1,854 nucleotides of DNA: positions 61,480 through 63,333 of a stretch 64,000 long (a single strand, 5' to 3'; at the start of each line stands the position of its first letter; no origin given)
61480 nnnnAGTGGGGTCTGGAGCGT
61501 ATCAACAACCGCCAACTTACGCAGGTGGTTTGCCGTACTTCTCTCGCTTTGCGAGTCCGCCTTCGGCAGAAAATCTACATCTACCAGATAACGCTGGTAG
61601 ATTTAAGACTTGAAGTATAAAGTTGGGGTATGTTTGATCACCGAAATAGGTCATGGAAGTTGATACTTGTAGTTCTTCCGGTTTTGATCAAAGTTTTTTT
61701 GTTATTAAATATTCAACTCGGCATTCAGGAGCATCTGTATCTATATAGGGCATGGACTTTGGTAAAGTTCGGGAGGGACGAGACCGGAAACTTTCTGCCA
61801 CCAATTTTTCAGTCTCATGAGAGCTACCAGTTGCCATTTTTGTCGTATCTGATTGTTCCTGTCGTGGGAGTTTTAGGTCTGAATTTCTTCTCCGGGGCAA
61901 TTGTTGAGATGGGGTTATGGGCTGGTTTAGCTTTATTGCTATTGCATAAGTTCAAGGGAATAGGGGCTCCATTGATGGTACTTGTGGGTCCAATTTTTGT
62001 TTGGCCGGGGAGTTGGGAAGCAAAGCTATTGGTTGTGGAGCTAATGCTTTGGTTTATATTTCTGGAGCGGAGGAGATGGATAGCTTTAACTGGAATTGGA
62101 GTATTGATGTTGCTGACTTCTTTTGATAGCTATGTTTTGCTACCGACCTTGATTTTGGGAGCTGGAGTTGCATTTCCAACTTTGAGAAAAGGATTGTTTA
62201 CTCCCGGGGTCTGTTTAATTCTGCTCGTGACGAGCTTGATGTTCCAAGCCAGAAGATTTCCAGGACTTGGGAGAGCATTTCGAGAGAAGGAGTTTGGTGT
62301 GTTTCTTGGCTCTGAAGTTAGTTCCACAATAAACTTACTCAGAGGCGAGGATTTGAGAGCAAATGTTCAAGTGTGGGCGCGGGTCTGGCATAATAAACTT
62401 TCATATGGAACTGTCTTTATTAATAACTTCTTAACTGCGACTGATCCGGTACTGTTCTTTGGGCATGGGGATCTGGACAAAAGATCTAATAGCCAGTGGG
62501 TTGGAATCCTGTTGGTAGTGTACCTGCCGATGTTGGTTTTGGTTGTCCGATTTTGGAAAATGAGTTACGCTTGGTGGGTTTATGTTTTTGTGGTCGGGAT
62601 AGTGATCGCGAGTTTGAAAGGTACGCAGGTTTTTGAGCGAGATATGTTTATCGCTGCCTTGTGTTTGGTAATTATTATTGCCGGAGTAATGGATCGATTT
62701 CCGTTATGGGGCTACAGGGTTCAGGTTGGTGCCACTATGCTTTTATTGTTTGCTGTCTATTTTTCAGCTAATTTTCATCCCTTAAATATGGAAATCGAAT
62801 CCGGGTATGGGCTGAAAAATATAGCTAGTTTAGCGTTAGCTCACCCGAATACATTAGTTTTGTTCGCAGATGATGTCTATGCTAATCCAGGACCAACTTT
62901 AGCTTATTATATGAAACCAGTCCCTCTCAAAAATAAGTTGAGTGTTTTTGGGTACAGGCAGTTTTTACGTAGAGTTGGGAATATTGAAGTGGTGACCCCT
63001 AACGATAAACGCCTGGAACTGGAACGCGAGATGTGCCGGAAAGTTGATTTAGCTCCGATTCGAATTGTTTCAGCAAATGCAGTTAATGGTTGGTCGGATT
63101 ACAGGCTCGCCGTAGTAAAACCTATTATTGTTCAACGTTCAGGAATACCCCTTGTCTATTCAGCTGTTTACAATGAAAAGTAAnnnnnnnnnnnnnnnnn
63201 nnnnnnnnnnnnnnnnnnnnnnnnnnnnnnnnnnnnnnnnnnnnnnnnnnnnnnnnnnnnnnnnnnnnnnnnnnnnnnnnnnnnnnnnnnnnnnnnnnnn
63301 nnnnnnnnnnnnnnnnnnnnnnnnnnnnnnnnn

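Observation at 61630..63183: GT39 paralog that has lost the catalytic DE motif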

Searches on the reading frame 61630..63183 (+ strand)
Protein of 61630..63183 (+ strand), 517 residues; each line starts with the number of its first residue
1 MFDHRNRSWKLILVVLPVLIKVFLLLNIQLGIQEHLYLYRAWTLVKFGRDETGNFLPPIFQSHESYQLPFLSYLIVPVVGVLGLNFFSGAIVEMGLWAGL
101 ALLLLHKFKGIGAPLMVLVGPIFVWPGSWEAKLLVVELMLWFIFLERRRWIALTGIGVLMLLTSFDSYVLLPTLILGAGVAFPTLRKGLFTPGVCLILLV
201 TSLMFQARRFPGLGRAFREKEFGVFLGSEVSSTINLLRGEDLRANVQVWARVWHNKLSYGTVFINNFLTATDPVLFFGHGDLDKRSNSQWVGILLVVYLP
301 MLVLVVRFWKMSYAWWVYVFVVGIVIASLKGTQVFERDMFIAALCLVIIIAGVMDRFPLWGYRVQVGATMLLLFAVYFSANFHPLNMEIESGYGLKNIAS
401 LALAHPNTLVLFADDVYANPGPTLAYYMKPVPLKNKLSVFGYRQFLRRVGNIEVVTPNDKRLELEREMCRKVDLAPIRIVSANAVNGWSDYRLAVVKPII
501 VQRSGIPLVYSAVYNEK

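Call 5: search_protein_families(library=pfam, proteins=[window:61630-63183:+], max_evalue=0.01)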
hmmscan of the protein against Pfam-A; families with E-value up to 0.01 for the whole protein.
window:61630-63183:+ (517 aa): 0 families

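Call 7: find_homologous_proteins(query=window:61630-63183:+, max_evalue=0.001)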
Query window:61630-63183:+ (517 aa): 1 proteins with E <= 0.001 among 8000 candidates.
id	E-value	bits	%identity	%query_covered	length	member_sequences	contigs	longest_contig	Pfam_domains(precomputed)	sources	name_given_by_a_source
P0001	0.0e+0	1157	100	100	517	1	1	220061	-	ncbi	-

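Call 10: find_encoding_contigs(protein=P0001, flank=10000, max_places=3)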
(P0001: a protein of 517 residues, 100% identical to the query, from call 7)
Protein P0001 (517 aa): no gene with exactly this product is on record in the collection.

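Call 11: search_solved_structures(query=window:61630-63183:+, max_evalue=10, show_alignments=2)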
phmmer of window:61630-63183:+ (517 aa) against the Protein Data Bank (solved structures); distinct sequences matched with E-value up to 10: 0.

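Call 12: search_solved_structures(query=A1, max_evalue=1, show_alignments=3)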
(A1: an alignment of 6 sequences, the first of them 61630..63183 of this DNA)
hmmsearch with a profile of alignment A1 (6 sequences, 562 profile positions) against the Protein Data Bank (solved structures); distinct sequences matched with E-value up to 1: 5.
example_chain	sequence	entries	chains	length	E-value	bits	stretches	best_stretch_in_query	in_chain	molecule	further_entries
7ype_A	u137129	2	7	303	0.12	14.3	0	420-522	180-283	E301R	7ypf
8ite_A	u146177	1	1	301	0.12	14.3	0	420-522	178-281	Uncharacterized protein E301R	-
8i6g_A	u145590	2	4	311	0.14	14.1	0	420-523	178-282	ASFV DNA sliding clamp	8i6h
7obq_v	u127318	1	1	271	0.34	12.8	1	188-264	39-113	Signal recognition particle receptor subunit beta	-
7nfx_v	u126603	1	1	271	0.67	11.8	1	189-263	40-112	Signal recognition particle receptor subunit beta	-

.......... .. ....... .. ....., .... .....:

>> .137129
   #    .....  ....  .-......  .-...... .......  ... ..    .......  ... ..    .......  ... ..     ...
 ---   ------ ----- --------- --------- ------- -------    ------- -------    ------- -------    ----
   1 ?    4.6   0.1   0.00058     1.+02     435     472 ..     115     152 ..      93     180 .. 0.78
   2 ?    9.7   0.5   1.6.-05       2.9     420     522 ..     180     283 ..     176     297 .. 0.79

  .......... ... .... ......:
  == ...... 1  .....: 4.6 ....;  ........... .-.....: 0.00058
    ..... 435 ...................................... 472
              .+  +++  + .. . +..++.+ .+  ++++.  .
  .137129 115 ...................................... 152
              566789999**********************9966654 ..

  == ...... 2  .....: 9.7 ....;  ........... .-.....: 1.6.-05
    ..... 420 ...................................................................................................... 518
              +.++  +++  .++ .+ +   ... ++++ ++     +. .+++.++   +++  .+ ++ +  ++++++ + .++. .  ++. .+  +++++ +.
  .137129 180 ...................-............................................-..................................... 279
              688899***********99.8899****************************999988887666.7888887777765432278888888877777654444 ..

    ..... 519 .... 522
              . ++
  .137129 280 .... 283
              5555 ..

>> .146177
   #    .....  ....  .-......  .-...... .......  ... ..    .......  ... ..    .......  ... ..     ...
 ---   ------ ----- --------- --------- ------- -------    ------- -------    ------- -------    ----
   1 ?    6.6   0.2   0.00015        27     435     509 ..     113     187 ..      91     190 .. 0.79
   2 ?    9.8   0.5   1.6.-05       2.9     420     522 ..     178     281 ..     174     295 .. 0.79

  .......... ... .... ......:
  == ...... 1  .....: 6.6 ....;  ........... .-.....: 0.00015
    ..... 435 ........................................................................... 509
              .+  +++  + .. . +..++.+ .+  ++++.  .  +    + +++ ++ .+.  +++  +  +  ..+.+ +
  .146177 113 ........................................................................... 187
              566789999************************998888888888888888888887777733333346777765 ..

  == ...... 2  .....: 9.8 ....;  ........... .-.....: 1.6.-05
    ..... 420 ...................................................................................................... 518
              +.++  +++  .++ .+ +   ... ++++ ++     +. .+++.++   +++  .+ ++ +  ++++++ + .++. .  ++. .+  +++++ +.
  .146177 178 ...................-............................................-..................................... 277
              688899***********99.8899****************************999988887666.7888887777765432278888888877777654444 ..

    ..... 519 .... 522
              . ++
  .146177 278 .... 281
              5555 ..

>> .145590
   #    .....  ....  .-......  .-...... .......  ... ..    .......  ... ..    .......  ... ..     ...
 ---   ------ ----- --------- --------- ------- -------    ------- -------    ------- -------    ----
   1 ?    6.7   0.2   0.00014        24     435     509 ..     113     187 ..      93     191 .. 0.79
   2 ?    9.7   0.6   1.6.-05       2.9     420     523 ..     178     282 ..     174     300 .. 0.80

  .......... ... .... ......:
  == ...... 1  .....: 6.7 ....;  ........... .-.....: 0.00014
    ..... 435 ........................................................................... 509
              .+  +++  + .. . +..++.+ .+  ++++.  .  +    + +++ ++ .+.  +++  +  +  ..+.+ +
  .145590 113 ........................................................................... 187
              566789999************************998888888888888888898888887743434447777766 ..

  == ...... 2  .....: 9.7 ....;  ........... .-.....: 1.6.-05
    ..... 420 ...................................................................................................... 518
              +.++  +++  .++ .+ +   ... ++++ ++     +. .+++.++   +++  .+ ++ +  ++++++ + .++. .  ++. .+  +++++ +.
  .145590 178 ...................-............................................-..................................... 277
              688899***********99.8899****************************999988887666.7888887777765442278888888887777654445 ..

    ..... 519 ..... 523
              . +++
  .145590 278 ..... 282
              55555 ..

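Call 18: search_protein_representatives(protein=window:61630-63183:+)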
Query: 517 residues. Proteins with E-value up to 0.001 (for the whole library): 234; up to 1e-10: 26; up to 1e-30: 9. The best 150 are listed.
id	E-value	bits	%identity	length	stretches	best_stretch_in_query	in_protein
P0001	0.0e+00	1156.7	100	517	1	1-517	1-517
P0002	5.6e-69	249.7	37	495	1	11-488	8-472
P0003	1.2e-59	219.0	35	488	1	5-465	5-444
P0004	1.9e-54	201.7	30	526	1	12-464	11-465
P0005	3.3e-44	168.0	40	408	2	225-464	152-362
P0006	2.7e-40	155.0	27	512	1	9-467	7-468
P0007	1.7e-36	142.5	28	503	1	5-459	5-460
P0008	1.4e-33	132.9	25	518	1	16-514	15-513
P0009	4.8e-31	124.5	31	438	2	230-516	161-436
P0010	7.3e-28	114.0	28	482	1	12-455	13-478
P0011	6.2e-23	97.7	28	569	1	33-454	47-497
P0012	1.1e-18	83.8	27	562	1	11-459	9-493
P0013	5.0e-18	81.6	29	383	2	229-429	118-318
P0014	3.9e-17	78.6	26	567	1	12-458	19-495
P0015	1.4e-15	73.5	29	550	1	11-455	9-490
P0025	3.2e-11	59.1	26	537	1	5-390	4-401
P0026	4.7e-11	58.6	26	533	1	5-454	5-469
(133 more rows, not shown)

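Call 24: find_homologous_proteins(query=A2, max_evalue=1e-10)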
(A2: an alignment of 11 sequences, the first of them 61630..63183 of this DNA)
Query A2 (11 sequences) (517 aa, profile of the alignment): 1 proteins with E <= 1e-10 among 8000 candidates.
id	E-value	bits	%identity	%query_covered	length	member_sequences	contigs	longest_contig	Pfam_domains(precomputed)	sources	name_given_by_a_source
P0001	7.5e-191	653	100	100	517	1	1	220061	-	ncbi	-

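Call 27: find_related_loci(query=A3, collection=genome_contigs, flank=10000)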
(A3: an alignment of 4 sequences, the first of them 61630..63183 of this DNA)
Query A3 (517 aa) in genome_contigs; peptide patterns used: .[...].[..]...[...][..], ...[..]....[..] (x = any residue, [..] = any of these).
62 stretches matched a pattern; 1 encode a relative of the query (tblastn E <= 1e-3); 1 distinct loci.
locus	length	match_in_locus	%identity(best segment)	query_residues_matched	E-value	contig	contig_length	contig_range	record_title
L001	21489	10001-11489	30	4-514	4e-50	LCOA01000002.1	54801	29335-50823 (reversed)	MAG: Candidatus Amesbacteria bacterium GW2011_GWA1_47_20 UX92_C0002, whole genome shotgun sequence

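Call 29: find_encoding_contigs(protein=P0002, flank=6000, max_places=2)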
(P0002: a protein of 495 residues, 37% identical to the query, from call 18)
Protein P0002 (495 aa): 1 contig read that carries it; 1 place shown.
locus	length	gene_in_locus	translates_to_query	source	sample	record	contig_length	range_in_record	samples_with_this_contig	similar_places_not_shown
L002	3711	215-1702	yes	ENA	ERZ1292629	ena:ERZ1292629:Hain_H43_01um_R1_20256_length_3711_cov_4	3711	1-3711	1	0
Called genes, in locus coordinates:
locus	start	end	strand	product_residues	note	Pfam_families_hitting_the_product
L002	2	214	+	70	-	?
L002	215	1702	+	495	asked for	-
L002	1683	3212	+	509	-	PF02366:PMT, PF03779:SPW (faint), PF13231:PMT_2 (weak)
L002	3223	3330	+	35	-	-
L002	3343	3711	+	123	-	?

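Call 30: find_encoding_contigs(protein=P0003, flank=6000, max_places=2)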
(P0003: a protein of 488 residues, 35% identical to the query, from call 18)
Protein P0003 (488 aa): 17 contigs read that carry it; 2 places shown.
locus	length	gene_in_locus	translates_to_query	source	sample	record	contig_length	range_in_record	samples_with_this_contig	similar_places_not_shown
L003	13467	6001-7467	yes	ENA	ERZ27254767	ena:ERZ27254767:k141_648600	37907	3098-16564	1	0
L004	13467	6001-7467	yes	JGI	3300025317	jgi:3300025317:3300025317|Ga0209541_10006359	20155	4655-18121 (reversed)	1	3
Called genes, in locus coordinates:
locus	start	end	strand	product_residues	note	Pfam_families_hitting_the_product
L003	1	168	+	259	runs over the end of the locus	PF13641:Glyco_tranf_2_3 (weak), PF00535:Glycos_transf_2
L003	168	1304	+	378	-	PF00535:Glycos_transf_2, PF04138:GtrA_DPMS_TM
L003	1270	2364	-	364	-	-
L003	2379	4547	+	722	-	PF00535:Glycos_transf_2, PF13641:Glyco_tranf_2_3, PF13231:PMT_2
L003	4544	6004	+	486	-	PF13231:PMT_2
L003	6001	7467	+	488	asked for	-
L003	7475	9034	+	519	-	PF02366:PMT, PF13231:PMT_2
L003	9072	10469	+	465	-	PF13231:PMT_2 (weak)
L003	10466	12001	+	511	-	PF13231:PMT_2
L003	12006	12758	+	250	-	PF00535:Glycos_transf_2, PF13641:Glyco_tranf_2_3 (weak)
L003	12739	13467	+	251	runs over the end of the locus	PF00535:Glycos_transf_2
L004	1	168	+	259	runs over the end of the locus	PF13641:Glyco_tranf_2_3 (weak), PF00535:Glycos_transf_2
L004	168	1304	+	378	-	PF00535:Glycos_transf_2, PF04138:GtrA_DPMS_TM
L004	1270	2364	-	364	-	-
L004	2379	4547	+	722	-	PF00535:Glycos_transf_2, PF13641:Glyco_tranf_2_3, PF13231:PMT_2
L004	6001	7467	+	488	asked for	-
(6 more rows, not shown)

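Call 31: find_encoding_contigs(protein=P0004, flank=6000, max_places=1)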
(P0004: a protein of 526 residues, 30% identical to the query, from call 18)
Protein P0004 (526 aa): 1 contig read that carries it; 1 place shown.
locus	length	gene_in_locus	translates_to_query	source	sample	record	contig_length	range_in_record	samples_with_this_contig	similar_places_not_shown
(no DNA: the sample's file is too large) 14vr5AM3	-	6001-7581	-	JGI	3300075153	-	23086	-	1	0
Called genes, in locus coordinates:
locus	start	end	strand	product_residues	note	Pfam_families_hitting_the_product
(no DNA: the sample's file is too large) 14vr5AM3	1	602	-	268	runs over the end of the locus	PF00535:Glycos_transf_2, PF10111:Glyco_tranf_2_2 (faint), PF13641:Glyco_tranf_2_3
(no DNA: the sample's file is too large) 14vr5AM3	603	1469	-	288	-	PF00535:Glycos_transf_2, PF13641:Glyco_tranf_2_3, PF13632:Glyco_trans_2_3 (weak)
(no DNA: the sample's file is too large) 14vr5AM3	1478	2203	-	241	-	PF00535:Glycos_transf_2, PF10111:Glyco_tranf_2_2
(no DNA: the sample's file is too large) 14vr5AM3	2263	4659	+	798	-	PF09586:YfhO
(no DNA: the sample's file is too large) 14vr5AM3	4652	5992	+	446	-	-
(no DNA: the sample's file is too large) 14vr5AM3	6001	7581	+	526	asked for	-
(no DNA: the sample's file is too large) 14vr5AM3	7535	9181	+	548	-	PF02366:PMT, PF13231:PMT_2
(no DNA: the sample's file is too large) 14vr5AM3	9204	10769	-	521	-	-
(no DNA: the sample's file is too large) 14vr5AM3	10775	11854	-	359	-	PF00534:Glycos_transf_1, PF13692:Glyco_trans_1_4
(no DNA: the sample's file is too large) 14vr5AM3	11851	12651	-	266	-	PF00535:Glycos_transf_2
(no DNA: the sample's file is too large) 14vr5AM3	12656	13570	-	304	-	PF00535:Glycos_transf_2, PF13641:Glyco_tranf_2_3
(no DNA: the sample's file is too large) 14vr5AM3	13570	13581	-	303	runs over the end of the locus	PF00535:Glycos_transf_2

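Call 32: find_encoding_contigs(protein=P0006, flank=6000, max_places=1)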
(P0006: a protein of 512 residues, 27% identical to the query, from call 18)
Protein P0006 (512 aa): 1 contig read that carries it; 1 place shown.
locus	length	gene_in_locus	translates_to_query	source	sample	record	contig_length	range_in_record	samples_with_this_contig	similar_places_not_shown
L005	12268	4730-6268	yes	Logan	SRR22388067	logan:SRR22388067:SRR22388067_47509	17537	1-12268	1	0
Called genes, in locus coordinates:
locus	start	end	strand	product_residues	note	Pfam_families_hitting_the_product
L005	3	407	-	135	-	?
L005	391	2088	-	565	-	-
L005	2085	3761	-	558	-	-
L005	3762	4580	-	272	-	-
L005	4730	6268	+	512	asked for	-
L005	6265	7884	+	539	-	PF02366:PMT (weak), PF13231:PMT_2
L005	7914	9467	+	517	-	-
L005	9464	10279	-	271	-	PF00535:Glycos_transf_2, PF13641:Glyco_tranf_2_3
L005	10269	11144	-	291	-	PF00535:Glycos_transf_2, PF10111:Glyco_tranf_2_2, PF13641:Glyco_tranf_2_3, PF13632:Glyco_trans_2_3 (weak)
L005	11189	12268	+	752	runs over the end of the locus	PF09586:YfhO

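Call 33: find_encoding_contigs(protein=P0007, flank=6000, max_places=1)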
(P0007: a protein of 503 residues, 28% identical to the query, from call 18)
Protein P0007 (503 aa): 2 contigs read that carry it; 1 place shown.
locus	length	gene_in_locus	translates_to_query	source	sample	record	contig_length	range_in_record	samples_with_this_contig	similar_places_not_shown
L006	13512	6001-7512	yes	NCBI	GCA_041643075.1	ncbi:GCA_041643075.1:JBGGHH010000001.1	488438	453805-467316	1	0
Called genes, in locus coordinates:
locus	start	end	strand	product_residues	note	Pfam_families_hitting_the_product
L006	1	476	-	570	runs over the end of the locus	-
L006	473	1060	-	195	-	-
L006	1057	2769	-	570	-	PF13231:PMT_2 (faint)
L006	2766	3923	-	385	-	-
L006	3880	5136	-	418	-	PF09594:GT87 (weak)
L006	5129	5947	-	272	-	PF00535:Glycos_transf_2, PF13641:Glyco_tranf_2_3 (weak)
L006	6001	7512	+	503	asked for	-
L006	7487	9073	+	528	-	PF02366:PMT, PF13231:PMT_2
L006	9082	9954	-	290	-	PF00535:Glycos_transf_2, PF13641:Glyco_tranf_2_3, PF13632:Glyco_trans_2_3 (weak)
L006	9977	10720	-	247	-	PF01209:Ubie_methyltran, PF03141:Methyltransf_29, PF05175:MTS, PF13489:Methyltransf_23, PF08241:Methyltransf_11, PF08242:Methyltransf_12, PF13649:Methyltransf_25, PF13847:Methyltransf_31, +3 more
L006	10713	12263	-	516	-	-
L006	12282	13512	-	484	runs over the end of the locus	PF13231:PMT_2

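Call 34: find_encoding_contigs(protein=P0008, flank=6000, max_places=1)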
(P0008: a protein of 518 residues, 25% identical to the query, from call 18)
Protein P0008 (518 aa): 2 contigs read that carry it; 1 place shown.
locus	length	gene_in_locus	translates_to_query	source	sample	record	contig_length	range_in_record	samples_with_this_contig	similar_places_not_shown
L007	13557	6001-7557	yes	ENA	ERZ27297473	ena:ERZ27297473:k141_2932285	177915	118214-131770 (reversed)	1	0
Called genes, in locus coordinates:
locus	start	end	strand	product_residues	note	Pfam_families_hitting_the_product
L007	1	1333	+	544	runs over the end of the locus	-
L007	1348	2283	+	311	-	PF00535:Glycos_transf_2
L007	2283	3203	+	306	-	PF00535:Glycos_transf_2, PF13641:Glyco_tranf_2_3, PF13632:Glyco_trans_2_3 (weak)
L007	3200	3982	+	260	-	PF00535:Glycos_transf_2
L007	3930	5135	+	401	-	PF13439:Glyco_transf_4 (faint), PF00534:Glycos_transf_1, PF13692:Glyco_trans_1_4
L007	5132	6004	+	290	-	PF00535:Glycos_transf_2, PF13641:Glyco_tranf_2_3, PF10111:Glyco_tranf_2_2 (faint), PF13506:Glyco_transf_21, PF13632:Glyco_trans_2_3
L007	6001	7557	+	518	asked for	-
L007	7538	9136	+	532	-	PF13231:PMT_2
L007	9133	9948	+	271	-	PF00535:Glycos_transf_2, PF10111:Glyco_tranf_2_2 (weak), PF13641:Glyco_tranf_2_3, PF13712:Glyco_tranf_2_5 (weak), PF13632:Glyco_trans_2_3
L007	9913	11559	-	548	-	PF13231:PMT_2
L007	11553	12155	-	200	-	-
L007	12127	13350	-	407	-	-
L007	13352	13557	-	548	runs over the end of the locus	PF02366:PMT (weak), PF13231:PMT_2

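Call 42: predict_structure(alignment_id=A4)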
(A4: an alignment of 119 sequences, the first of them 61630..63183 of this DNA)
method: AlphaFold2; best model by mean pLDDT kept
length: 517 residues; sequences in the alignment: 119
mean_pLDDT: 93.0   pTM: 0.92
mean pLDDT of the five models: 93.0, 93.0, 91.8, 91.7, 91.6
residues with pLDDT >= 90: 437; 70-90: 57; 50-70: 21; < 50: 2
segments of 3 or more residues with pLDDT < 50: none
pLDDT, mean of each block of 10 residues (from residue 1): 70 95 96 97 98 95 96 98 98 98 95 97 97 98 97 98 97 97 96 96 92 94 94 95 95 92 96 95 89 97 94 94 98 95 98 94 96 95 89 95 95 95 98 85 93 94 68 83 82 77 92 72
secondary structure, 60 per line:
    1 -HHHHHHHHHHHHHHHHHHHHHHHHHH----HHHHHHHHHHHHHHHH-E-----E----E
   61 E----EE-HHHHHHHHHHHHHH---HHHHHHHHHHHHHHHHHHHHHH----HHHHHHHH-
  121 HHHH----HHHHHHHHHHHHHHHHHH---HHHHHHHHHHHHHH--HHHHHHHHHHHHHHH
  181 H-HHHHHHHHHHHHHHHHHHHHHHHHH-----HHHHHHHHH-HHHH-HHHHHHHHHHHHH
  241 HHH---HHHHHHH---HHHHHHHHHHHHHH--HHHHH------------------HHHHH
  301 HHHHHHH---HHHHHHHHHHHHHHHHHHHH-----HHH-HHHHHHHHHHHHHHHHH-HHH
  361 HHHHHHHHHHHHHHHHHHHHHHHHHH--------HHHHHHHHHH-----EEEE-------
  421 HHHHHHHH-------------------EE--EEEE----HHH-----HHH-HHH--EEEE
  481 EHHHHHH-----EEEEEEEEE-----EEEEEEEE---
elements in order: H2-27 H32-47 H69-82 H86-107 H112-119 H121-124 H129-146 H150-163 H166-181 H183-207 H213-221 H223-226 H228-243 H247-253 H257-270 H273-277 H296-307 H311-330 H340-356 H358-386 H395-404 E410-413 H421-428 E452-455 E477-481 H482-487 E493-501 E507-514
